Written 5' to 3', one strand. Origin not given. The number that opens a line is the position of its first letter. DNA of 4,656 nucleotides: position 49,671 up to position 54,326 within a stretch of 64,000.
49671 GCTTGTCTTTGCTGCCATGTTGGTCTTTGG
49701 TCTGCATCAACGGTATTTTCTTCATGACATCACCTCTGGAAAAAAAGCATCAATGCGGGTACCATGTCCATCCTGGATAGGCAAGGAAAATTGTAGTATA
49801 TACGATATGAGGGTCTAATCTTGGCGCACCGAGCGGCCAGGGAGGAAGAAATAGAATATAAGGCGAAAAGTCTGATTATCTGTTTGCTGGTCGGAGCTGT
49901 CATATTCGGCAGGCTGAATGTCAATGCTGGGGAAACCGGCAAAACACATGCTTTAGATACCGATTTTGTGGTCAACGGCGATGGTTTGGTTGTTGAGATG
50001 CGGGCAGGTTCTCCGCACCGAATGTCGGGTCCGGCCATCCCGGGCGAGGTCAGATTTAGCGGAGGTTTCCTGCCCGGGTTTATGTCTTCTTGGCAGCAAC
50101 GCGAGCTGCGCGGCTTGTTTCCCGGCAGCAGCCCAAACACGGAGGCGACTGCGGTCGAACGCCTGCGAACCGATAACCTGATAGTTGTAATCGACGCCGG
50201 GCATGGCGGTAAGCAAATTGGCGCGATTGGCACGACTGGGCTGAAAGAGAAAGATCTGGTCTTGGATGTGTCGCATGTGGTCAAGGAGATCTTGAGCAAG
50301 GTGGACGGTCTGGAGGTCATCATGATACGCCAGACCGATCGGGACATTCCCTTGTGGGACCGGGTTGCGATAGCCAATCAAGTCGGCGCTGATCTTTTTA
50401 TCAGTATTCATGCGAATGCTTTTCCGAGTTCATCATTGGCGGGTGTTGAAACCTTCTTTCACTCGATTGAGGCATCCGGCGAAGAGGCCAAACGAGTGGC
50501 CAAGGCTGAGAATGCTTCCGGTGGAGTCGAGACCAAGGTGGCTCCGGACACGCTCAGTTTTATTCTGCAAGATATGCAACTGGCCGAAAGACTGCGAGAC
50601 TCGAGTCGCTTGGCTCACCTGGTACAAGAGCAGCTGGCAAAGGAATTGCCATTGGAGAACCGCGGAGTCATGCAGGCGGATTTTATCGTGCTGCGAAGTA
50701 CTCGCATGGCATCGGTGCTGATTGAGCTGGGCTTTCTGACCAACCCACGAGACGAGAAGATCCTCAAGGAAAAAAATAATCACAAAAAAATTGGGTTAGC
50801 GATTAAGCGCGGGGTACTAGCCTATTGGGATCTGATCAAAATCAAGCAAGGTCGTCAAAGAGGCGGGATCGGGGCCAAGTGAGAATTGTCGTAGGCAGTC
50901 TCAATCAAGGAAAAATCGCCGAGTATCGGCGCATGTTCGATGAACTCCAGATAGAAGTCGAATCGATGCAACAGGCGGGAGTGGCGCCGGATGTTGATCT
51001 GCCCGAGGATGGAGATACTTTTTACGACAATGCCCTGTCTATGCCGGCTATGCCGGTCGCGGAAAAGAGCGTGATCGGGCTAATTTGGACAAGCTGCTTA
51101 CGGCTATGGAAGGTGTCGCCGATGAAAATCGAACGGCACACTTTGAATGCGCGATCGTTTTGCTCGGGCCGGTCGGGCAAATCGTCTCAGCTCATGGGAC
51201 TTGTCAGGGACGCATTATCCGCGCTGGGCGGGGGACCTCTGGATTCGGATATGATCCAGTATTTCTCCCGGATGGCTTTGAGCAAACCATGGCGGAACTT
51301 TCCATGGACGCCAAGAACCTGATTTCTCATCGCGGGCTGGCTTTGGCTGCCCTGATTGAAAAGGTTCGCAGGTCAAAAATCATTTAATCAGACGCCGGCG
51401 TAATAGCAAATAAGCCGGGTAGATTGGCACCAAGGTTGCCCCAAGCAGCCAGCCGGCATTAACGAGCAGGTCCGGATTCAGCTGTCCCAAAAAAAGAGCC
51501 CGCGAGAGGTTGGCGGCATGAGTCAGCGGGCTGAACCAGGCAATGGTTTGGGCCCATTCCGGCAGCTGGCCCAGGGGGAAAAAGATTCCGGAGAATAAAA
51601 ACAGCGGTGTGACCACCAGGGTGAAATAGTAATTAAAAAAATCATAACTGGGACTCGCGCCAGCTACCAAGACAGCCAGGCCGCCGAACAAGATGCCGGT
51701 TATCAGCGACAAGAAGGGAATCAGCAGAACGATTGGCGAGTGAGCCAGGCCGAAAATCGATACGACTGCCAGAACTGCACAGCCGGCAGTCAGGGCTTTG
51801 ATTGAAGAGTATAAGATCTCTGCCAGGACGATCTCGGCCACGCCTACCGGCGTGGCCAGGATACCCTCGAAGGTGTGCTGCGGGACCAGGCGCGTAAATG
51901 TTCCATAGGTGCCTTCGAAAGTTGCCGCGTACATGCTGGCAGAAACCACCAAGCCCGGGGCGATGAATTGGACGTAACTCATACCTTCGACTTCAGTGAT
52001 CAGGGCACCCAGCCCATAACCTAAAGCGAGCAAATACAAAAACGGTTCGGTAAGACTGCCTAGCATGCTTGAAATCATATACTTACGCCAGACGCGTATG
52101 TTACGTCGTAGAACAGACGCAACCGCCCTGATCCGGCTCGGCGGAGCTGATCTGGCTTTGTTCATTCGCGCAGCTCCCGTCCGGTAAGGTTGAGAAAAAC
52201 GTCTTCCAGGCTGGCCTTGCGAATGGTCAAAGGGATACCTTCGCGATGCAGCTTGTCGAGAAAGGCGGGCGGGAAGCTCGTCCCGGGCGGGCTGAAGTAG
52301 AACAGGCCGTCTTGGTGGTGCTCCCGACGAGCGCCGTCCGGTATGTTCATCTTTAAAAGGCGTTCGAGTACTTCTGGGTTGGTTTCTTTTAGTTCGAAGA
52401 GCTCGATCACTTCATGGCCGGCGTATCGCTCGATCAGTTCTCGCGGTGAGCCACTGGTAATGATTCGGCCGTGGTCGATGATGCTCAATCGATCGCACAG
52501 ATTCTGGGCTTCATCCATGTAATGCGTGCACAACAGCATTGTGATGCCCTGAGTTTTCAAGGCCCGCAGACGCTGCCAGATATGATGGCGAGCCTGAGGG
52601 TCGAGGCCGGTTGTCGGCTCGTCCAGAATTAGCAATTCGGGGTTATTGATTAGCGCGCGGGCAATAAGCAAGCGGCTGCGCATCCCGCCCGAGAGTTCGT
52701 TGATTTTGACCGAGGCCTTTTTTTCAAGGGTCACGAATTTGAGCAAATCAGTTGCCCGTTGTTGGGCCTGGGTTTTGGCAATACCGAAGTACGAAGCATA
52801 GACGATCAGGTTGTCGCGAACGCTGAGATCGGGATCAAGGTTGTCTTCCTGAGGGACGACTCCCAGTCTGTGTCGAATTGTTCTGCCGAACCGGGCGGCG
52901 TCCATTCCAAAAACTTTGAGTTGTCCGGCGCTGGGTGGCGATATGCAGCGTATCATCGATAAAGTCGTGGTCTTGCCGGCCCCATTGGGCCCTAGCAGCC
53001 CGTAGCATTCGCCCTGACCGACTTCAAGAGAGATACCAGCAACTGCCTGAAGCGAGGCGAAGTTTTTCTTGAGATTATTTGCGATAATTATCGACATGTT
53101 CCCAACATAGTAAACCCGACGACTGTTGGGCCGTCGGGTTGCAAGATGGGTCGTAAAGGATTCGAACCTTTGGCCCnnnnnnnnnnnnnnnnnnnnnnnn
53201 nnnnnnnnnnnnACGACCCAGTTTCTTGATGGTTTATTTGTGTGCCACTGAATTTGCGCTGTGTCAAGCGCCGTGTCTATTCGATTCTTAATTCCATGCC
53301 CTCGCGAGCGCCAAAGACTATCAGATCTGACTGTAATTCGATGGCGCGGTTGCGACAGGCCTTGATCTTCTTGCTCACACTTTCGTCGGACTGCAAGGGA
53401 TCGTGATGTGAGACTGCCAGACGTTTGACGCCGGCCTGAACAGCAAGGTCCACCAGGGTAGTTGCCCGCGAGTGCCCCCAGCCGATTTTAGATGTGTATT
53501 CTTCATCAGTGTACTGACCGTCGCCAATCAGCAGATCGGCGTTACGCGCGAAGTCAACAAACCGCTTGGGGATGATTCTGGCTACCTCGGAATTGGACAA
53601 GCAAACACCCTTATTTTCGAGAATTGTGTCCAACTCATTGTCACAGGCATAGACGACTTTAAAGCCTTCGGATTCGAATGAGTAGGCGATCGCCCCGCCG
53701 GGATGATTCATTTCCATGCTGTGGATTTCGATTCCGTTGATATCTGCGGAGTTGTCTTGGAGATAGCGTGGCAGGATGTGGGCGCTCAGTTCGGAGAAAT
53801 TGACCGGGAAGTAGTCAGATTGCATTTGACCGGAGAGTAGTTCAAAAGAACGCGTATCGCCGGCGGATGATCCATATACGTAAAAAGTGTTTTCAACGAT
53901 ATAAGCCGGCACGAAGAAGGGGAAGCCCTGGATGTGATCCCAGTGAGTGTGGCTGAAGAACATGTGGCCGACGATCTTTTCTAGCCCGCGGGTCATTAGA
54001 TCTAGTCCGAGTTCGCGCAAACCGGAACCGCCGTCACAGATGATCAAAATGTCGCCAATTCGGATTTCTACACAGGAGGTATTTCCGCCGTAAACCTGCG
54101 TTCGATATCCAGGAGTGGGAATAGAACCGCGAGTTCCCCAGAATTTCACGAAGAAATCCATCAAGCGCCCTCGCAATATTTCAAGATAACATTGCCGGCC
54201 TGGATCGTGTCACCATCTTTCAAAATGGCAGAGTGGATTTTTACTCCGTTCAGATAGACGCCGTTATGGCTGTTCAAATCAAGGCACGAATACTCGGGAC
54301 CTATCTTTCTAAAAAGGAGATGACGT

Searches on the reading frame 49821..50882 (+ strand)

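Call 7: search_protein_families(library=pfam, proteins=[window:49821-50882:+], max_evalue=0.001)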
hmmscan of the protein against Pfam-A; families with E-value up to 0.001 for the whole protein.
window:49821-50882:+ (353 aa): 1 family
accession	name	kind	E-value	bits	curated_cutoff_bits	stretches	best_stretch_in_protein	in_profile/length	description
PF01520.23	Amidase_3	-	5.7e-53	179.9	27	1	122-332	1-172/174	N-acetylmuramoyl-L-alanine amidase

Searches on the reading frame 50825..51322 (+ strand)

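Call 30: search_protein_families(library=pfam, proteins=[window:50825-51322:+], max_evalue=0.001)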
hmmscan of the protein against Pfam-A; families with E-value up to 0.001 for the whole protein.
window:50825-51322:+ (165 aa): 1 family
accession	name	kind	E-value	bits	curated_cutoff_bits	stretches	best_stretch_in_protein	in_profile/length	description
PF01725.21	Ham1p_like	-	9.3e-06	26.1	22.5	1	21-72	1-50/186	Ham1 family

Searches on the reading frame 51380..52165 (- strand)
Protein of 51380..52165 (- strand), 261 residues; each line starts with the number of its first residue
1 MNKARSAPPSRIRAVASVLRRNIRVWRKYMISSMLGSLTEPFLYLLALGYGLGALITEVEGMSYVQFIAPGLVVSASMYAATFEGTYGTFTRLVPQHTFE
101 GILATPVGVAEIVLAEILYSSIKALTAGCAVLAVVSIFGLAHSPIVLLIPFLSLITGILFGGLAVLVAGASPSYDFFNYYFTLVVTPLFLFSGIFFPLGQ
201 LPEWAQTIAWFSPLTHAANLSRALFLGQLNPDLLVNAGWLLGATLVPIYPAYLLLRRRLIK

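Call 7: search_protein_families(library=pfam, proteins=[window:51380-52165:-], max_evalue=0.001)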
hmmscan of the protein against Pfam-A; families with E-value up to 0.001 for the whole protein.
window:51380-52165:- (261 aa): 2 families
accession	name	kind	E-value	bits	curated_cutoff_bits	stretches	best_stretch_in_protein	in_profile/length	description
PF01061.29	ABC2_membrane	-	1.7e-22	80.5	26.9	1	17-225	5-210/211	ABC-2 type transporter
PF12698.13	ABC2_membrane_3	-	3.5e-10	40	31.6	1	60-246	156-340/347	ABC-2 family transporter protein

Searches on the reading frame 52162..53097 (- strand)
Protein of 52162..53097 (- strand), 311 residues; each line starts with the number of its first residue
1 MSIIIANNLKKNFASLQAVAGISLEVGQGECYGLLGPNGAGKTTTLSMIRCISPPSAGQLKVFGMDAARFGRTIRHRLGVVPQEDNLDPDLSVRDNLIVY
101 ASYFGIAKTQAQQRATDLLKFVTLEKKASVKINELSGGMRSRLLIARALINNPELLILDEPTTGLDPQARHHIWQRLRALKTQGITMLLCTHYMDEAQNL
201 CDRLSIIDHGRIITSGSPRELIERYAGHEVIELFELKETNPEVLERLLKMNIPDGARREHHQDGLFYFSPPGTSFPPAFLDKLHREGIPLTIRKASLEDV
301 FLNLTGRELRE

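Call 7: search_protein_families(library=pfam, proteins=[window:52162-53097:-], max_evalue=0.001)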
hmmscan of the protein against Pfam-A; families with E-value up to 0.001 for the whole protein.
window:52162-53097:- (311 aa): 3 families
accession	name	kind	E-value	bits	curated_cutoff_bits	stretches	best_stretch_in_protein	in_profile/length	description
PF00005.33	ABC_tran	-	5e-34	118.3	25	1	21-163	3-137/137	ABC transporter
PF13304.12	AAA_21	-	8.6e-11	42.9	27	1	118-192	221-298/304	AAA domain, putative AbiEii toxin, Type IV TA system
PF02463.25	SMC_N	-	0.00016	21.6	40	0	124-200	126-208/220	RecF/RecN/SMC N terminal domain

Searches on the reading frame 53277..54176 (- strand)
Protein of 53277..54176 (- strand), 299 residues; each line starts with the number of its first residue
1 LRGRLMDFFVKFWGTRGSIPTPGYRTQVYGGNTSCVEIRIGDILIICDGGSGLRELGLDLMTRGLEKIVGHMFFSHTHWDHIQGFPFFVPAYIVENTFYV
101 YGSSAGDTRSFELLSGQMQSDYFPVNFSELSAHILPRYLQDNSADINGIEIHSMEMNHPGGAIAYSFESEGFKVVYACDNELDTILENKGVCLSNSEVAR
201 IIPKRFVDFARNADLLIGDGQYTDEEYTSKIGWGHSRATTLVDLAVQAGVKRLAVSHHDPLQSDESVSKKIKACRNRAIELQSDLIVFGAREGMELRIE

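Call 7: search_protein_families(library=pfam, proteins=[window:53277-54176:-], max_evalue=0.001)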
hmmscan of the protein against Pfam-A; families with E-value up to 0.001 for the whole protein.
window:53277-54176:- (299 aa): 1 family
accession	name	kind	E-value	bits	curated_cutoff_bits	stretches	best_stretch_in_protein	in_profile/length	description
PF12706.13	Lactamase_B_2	-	2.7e-07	30.8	27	1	71-258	33-200/200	Beta-lactamase superfamily domain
